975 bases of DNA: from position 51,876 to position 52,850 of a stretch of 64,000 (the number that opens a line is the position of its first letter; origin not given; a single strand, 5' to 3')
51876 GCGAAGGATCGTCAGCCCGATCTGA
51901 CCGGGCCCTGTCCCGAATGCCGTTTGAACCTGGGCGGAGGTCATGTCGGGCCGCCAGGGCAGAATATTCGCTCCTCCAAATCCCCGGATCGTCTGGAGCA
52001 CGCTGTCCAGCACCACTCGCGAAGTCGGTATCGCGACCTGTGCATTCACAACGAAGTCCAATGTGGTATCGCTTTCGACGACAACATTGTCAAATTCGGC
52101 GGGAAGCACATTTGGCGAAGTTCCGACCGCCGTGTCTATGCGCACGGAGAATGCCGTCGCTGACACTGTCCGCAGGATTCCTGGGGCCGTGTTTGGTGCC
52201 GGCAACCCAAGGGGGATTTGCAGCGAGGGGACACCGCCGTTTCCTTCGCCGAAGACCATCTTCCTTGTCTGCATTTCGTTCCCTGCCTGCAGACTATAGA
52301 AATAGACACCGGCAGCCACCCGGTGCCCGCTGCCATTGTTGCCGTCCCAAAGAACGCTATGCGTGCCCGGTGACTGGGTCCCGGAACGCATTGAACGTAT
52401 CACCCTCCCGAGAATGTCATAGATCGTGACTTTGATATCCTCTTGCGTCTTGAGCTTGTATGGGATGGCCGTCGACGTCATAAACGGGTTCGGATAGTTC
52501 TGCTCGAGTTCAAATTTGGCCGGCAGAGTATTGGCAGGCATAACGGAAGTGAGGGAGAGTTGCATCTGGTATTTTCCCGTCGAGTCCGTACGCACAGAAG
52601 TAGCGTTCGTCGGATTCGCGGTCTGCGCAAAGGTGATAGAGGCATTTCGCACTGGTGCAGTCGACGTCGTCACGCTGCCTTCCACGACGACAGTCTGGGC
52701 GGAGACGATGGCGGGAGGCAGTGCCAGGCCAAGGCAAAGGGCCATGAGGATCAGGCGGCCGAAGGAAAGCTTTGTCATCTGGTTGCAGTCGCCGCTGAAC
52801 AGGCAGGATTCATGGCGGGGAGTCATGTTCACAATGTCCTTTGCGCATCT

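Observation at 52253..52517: T9SS C-terminal-domain-like module located internally, near the N-terminus, of a GH30 xylanase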

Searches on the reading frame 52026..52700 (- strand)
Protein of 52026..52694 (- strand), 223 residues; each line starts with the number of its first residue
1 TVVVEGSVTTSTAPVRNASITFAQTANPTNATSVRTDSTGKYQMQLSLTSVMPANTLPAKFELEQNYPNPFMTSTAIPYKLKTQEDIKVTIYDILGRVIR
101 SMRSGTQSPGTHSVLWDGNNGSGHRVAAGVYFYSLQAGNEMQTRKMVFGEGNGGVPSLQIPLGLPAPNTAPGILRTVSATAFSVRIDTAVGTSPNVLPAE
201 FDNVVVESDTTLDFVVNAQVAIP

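Call 18: search_protein_representatives(protein=window:52026-52694:-)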
Query: 223 residues. Proteins with E-value up to 0.001 (for the whole library): 280504; up to 1e-10: 83934; up to 1e-30: 114. The best 150 are listed.
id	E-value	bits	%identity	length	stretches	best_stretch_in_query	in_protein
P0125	1.9e-89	315.3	31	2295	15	67-141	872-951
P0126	3.1e-88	311.3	32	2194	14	66-141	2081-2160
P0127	4.7e-67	242.2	29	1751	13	67-140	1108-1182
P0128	2.6e-66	239.8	30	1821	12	65-144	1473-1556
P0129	5.8e-64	232.1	32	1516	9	66-139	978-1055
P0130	5.3e-60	219.1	31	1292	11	53-141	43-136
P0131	1.6e-59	217.6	31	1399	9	27-142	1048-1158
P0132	1.5e-56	207.9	28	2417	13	61-138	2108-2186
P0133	9.4e-53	195.5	26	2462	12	73-144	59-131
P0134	9.2e-52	192.2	46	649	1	1-217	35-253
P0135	3.1e-51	190.5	47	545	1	2-217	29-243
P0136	5.2e-51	189.8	55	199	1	2-160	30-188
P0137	6.2e-50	186.3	46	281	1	1-221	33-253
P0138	5.8e-49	183.1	43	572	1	2-216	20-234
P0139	7.7e-49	182.7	44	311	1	1-218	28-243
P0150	1.6e-45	171.8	44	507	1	1-217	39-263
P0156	1.9e-44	168.4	43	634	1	4-217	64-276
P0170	1.6e-41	158.8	41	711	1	3-218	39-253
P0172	2.0e-41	158.4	40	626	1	1-218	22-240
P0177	1.4e-40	155.7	40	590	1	4-217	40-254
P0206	1.8e-36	142.3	38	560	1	4-222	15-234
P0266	1.2e-27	113.4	40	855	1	4-217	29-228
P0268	1.7e-27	113.0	36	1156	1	4-217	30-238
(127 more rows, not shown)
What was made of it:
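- About 75 representatives at 50% clustering match residues 29-245 at their own N-termini, at 33-47% identity (call 18). FlgD_ig-type domains also occur as 8-15 internal tandem copies in giant proteins whose first residues resemble S8 peptidases (call 18). FlgD_ig-type domains occur internally, in up to 15 tandem copies, in large proteins (call 18).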

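Call 22: search_protein_families(library=pfam, proteins=[P0135, P0138, P0150, P0172, P0266, P0177, P0156, P0170, P0206, P0268], max_evalue=0.001)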
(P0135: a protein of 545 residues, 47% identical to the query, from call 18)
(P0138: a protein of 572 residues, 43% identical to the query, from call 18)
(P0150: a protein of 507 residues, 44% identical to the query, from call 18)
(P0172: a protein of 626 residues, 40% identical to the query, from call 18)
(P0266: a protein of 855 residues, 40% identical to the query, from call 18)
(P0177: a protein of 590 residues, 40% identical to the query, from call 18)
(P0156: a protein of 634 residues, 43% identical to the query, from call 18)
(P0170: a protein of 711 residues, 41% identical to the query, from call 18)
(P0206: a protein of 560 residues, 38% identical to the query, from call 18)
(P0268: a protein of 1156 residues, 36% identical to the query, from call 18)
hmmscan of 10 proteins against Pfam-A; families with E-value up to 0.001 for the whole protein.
P0135 (545 aa): 5 families
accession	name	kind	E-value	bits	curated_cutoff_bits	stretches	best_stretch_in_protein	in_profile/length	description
PF13860.13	FlgD_ig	-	8.3e-13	48.6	27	1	100-165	11-77/79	FlgD Ig-like domain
PF18962.6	Por_Secre_tail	-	7.6e-10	39.4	27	1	93-172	2-73/75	Secretion system C-terminal sorting domain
PF07676.18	PD40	-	5e-08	33.1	20.9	1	290-309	7-26/38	WD40-like Beta Propeller Repeat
PF13585.12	CHU_C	-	7.9e-06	26.4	27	1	107-170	23-80/86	CHU_C Type IX secretion signal domain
PF13620.12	CarboxypepD_reg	-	5e-05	24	32.3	1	30-72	1-43/82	Carboxypeptidase regulatory-like domain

P0138 (572 aa): 7 families
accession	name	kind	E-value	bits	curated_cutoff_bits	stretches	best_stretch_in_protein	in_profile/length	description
PF14870.12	PSII_BNR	-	1.7e-16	60.8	27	1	239-360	27-140/303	Photosynthesis system II assembly factor YCF48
PF13860.13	FlgD_ig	-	3.6e-13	49.7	27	1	91-150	11-71/79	FlgD Ig-like domain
PF18962.6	Por_Secre_tail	-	4.4e-09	36.9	27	1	84-163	2-73/75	Secretion system C-terminal sorting domain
PF02012.26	BNR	-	5.3e-09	35.2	27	0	349-358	2-11/12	BNR/Asp-box repeat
PF15902.12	Sortilin-Vps10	-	9.8e-07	28.3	33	0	346-456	2-111/446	Sortilin, neurotensin receptor 3,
PF13585.12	CHU_C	-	1.5e-05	25.4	27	1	99-161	24-80/86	CHU_C Type IX secretion signal domain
PF13088.12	BNR_2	-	0.00012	21.9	31.4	0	395-507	87-202/277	BNR repeat-like domain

P0150 (507 aa): 3 families
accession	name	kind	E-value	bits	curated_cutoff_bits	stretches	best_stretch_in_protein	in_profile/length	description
PF13860.13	FlgD_ig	-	1.2e-10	41.7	27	1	115-176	14-76/79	FlgD Ig-like domain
PF18962.6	Por_Secre_tail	-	9.5e-08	32.7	27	1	105-185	2-74/75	Secretion system C-terminal sorting domain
PF13585.12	CHU_C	-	0.00011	22.7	27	1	121-183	25-81/86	CHU_C Type IX secretion signal domain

P0172 (626 aa): 9 families
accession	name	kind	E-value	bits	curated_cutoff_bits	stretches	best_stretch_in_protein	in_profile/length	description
PF12799.13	LRR_4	-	1.9e-27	95.1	27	4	431-473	1-44/44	Leucine Rich repeats (2 copies)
PF13860.13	FlgD_ig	-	4.2e-11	43.1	27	1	95-159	11-76/79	FlgD Ig-like domain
PF13855.12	LRR_8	-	5.5e-10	39.3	27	1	409-465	2-61/61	Leucine rich repeat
PF22352.2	K319L-like_PKD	-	3.2e-06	27.5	27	1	246-328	1-84/84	K319L-like, PKD domain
PF18962.6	Por_Secre_tail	-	6.5e-06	26.8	27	1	88-122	2-36/75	Secretion system C-terminal sorting domain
PF18911.6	PKD_4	-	8.4e-06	26.2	27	1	239-279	1-41/85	PKD domain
PF23598.1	LRR_14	-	1.1e-05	24.8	40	1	398-561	12-172/353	Leucine-rich repeat region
PF23952.1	LRR_EndoS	-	2.5e-05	24.9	27.9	0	376-455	35-111/116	Endo-beta-N-acetylglucosaminidase EndoS LRR domain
PF13585.12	CHU_C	-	0.00012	22.5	27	1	101-162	22-77/86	CHU_C Type IX secretion signal domain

P0266 (855 aa): 9 families
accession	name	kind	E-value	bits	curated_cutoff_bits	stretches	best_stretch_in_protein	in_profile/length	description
PF03781.23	FGE-sulfatase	-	8.8e-108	360.2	23.3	2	235-500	4-255/255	Sulfatase-modifying factor enzyme 1-like domain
PF13620.12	CarboxypepD_reg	-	1.8e-12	47.9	32.3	2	28-74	1-46/82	Carboxypeptidase regulatory-like domain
PF13860.13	FlgD_ig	-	8.6e-07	29.3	27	1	111-158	25-72/79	FlgD Ig-like domain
PF13715.12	CarbopepD_reg_2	-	4.1e-06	27.2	32.2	0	29-71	1-39/88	CarboxypepD_reg-like domain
PF18962.6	Por_Secre_tail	-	1e-05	26.2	27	1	91-170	2-73/75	Secretion system C-terminal sorting domain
PF02369.22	Big_1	-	6.8e-05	23.3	34.9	1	29-79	21-73/93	Bacterial Ig-like domain (group 1)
PF13585.12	CHU_C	-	0.00015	22.2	27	1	111-165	29-77/86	CHU_C Type IX secretion signal domain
PF17210.9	SdrD_B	-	0.00021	21.9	29.7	0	533-565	40-73/112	SdrD B-like domain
PF16586.11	DUF5060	-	0.00092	19.8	27.2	0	34-79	15-62/70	Domain of unknown function (DUF5060)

P0177 (590 aa): 3 families
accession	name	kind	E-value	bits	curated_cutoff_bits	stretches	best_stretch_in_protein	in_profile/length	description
PF18962.6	Por_Secre_tail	-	1.7e-09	38.3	27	1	103-182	2-73/75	Secretion system C-terminal sorting domain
PF13860.13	FlgD_ig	-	9.3e-09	35.6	27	1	122-172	24-74/79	FlgD Ig-like domain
PF13585.12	CHU_C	-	0.00083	19.9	27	0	123-180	29-80/86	CHU_C Type IX secretion signal domain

P0156 (634 aa): 4 families
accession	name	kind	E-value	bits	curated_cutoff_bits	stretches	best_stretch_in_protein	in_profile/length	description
PF13860.13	FlgD_ig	-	4.5e-11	43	27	1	134-198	11-76/79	FlgD Ig-like domain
PF18962.6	Por_Secre_tail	-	1.4e-08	35.4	27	1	127-206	2-73/75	Secretion system C-terminal sorting domain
PF13585.12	CHU_C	-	8.6e-05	23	27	1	141-204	23-80/86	CHU_C Type IX secretion signal domain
PF13620.12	CarboxypepD_reg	-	0.00097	19.9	32.3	1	64-108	2-46/82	Carboxypeptidase regulatory-like domain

P0170 (711 aa): 4 families
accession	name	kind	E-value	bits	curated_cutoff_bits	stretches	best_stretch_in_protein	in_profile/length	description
PF13860.13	FlgD_ig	-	9.1e-13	48.4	27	1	108-174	10-77/79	FlgD Ig-like domain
PF18962.6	Por_Secre_tail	-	9.4e-08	32.7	27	1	102-181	2-73/75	Secretion system C-terminal sorting domain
PF13585.12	CHU_C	-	4.4e-06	27.2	27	1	117-178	24-79/86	CHU_C Type IX secretion signal domain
PF16862.10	Glyco_hydro_79C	-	0.00018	22.8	27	1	609-705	1-103/103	Glycosyl hydrolase family 79 C-terminal beta domain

P0206 (560 aa): 5 families
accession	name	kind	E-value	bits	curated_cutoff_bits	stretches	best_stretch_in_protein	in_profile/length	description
PF13860.13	FlgD_ig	-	2e-10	40.9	27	1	85-148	12-76/79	FlgD Ig-like domain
PF13229.12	Beta_helix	-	1.8e-09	37.8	25.9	2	421-484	58-120/158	Right handed beta helix region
PF13585.12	CHU_C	-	4.7e-07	30.3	27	1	91-156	23-81/86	CHU_C Type IX secretion signal domain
PF18962.6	Por_Secre_tail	-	8.6e-07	29.6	27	1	77-156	2-73/75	Secretion system C-terminal sorting domain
PF07602.17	DUF1565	-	0.00018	21.4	20.3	1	373-495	114-244/257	Protein of unknown function (DUF1565)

P0268 (1156 aa): 5 families
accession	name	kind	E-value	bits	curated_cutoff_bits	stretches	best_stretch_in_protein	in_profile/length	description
PF13517.12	FG-GAP_3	-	9.7e-68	225.1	26.9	11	617-676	1-60/61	FG-GAP-like repeat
PF13205.12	Big_5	-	7.3e-17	62.5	23.6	1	335-439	1-105/105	Bacterial Ig-like domain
PF13860.13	FlgD_ig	-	5e-09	36.5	27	1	108-166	16-75/79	FlgD Ig-like domain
PF13585.12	CHU_C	-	0.00017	22.1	27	0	112-166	25-72/86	CHU_C Type IX secretion signal domain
PF18962.6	Por_Secre_tail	-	0.00068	20.3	27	0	96-175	2-73/75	Secretion system C-terminal sorting domain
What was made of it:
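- The same cassette sits on non-enzymatic propeller, LRR and FG-GAP proteins, which have no need of a pro-peptide (call 22).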

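Call 38: predict_structure(alignment_id=A2)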
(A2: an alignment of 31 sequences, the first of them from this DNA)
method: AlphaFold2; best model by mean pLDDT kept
length: 225 residues; sequences in the alignment: 31
mean_pLDDT: 81.3   pTM: 0.48
mean pLDDT of the five models: 81.3, 80.5, 80.4, 79.4, 79.3
residues with pLDDT >= 90: 127; 70-90: 43; 50-70: 22; < 50: 33
segments of 3 or more residues with pLDDT < 50: 54-62, 156-178
pLDDT, mean of each block of 10 residues (from residue 1): 91 97 92 93 93 47 52 75 91 94 94 91 92 92 86 50 37 43 95 96 94 97 78
secondary structure, 60 per line:
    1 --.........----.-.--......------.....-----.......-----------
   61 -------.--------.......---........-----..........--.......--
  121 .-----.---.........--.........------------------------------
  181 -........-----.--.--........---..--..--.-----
elements in order: E3-11 E21-26 E33-37 E43-49 E77-83 E87-94 E100-109 E112-118 E131-139 E142-150 E182-189 E201-208
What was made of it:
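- On CarboxypepD_reg (PF13620), as a split host domain: Both halves have pLDDT 91-97 in the cassette-only model (call 38), which is consistent but not proof.
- In the cassette-only AF2 model both halves have pLDDT 91-97 and the linkers fall below 50 (call 38).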

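Call 41: fold_search(model_id=the predicted structure, library=pdb)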
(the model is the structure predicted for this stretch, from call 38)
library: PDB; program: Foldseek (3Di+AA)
matches with E <= 10: 1421; with E <= 0.001: 23
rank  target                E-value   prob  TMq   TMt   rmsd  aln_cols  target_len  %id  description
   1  3osv_C                6.3e-05  1.00  0.30  0.49   3.2        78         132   23  The crytsal structure of FLGD from P. Aeruginosa (released 2011-05-04)
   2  3osv_D                1.0e-04  1.00  0.30  0.50   3.2        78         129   23  The crytsal structure of FLGD from P. Aeruginosa (released 2011-05-04)
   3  3osv_B                1.7e-04  1.00  0.30  0.49   3.2        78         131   23  The crytsal structure of FLGD from P. Aeruginosa (released 2011-05-04)
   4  7eh9_B                2.0e-04  1.00  0.29  0.46   1.8        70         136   30  Crystal structure of the flagellar hook cap fragment from Salmonella enterica serovar Typhimurium (released 2021-11-24)
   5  8cml_E                2.2e-04  1.00  0.28  0.11  30.6       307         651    9  Cryo-EM structure of complement C5 in complex with nanobodies UNbC5-1 and UNbC5-2 (released 2023-09-27)
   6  6fb3_A                2.2e-04  0.99  0.19  0.04  19.0       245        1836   10  Teneurin 2 Partial Extracellular Domain (released 2018-03-28)
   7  7eha_C                2.6e-04  1.00  0.28  0.37  16.4       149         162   17  Crystal structure of the flagellar hook cap from Salmonella enterica serovar Typhimurium (released 2021-11-24)
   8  7eh9_A                2.8e-04  1.00  0.28  0.45  17.1       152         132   18  Crystal structure of the flagellar hook cap fragment from Salmonella enterica serovar Typhimurium (released 2021-11-24)
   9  3osv_A                3.5e-04  1.00  0.30  0.49   3.2        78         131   23  The crytsal structure of FLGD from P. Aeruginosa (released 2011-05-04)
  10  7eha_B                3.9e-04  1.00  0.29  0.38  15.0       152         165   16  Crystal structure of the flagellar hook cap from Salmonella enterica serovar Typhimurium (released 2021-11-24)
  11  6fwv_A                3.9e-04  0.90  0.20  0.10  38.0       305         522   10  The Bacillus anthracis TIE protein (released 2018-08-08)
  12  7eha_A                5.6e-04  1.00  0.28  0.35  16.5       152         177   18  Crystal structure of the flagellar hook cap from Salmonella enterica serovar Typhimurium (released 2021-11-24)
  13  6fwv_B                5.6e-04  0.92  0.21  0.10  37.9       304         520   10  The Bacillus anthracis TIE protein (released 2018-08-08)
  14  6za2_A                5.9e-04  1.00  0.33  0.08  12.6       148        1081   17  Crystal structure of dimeric latent PorU from Porphyromonas gingivalis (released 2021-09-29)
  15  8cem_E                6.2e-04  0.99  0.28  0.11  25.3       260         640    7  Structure of bovine native C3, re-refinement (released 2023-04-05)
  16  6za2_B                6.5e-04  1.00  0.32  0.08  12.7       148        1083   17  Crystal structure of dimeric latent PorU from Porphyromonas gingivalis (released 2021-09-29)
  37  5m11                  2.2e-03  1.00  0.25  0.09  14.9       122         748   18  Structural and functional probing of PorZ, an essential bacterial surface component of the type-IX secretion system of h (released 2016-11-09)
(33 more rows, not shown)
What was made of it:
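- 52251..52517 (-): Inserted T9SS type A CTD / FlgD_ig-like seven-strand beta-sandwich, residues 88-176 (the finding). Foldseek matches to FlgD 3osv and 7eh9, PorU 6za2 and PorZ 5m11 (call 41).
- On T9SS type A sorting domain (TIGR04183 / PF18962): Foldseek matches FlgD Ig-like domains and the CTD-bearing PorU and PorZ (call 41).
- Closest known: PorU and PorZ, T9SS components that keep their CTDs. Same: Both appear among the Foldseek matches (call 41).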

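Call 50: list_cluster_members(proteins=[P0135, P0138, P0150, P0172, P0266, P0177, P0156, P0170, P0206, P0268])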
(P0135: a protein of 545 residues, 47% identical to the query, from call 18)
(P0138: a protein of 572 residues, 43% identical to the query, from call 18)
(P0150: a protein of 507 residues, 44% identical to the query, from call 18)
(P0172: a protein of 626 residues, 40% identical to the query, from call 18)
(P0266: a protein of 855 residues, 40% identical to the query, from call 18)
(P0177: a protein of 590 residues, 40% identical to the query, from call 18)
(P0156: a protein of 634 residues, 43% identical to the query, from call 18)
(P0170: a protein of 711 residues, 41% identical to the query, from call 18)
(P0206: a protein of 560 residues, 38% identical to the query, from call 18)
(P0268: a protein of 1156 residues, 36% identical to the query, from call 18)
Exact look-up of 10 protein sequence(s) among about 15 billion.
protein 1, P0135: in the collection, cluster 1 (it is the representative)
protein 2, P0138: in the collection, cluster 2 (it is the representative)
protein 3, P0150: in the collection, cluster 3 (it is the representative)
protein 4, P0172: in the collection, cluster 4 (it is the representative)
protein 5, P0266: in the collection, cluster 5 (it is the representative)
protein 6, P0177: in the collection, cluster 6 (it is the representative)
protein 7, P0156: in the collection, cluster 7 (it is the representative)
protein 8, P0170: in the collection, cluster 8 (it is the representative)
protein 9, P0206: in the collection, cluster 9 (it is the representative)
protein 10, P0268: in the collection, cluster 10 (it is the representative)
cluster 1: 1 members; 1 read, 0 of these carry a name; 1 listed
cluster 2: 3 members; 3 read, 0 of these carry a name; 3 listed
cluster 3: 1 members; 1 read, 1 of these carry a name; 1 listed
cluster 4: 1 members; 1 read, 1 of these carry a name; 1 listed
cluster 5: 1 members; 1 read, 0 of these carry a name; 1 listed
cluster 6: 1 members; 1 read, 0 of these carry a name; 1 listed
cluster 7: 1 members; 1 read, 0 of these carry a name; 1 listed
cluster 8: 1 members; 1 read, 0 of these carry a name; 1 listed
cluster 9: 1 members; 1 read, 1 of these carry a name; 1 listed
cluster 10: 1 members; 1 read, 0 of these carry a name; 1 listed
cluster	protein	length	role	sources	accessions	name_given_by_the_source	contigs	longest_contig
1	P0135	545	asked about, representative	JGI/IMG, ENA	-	-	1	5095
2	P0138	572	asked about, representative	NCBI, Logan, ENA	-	-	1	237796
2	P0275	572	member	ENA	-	-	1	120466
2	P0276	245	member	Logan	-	-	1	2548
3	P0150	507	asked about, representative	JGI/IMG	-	DNA-binding beta-propeller fold protein YncE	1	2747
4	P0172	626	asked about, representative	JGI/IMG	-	flagellar hook assembly protein FlgD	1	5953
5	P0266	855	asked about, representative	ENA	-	-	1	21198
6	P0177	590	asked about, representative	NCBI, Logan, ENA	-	-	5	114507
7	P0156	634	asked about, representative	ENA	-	-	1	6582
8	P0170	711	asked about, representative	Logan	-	-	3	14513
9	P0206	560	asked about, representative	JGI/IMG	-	parallel beta-helix repeat protein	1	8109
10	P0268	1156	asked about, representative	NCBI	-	-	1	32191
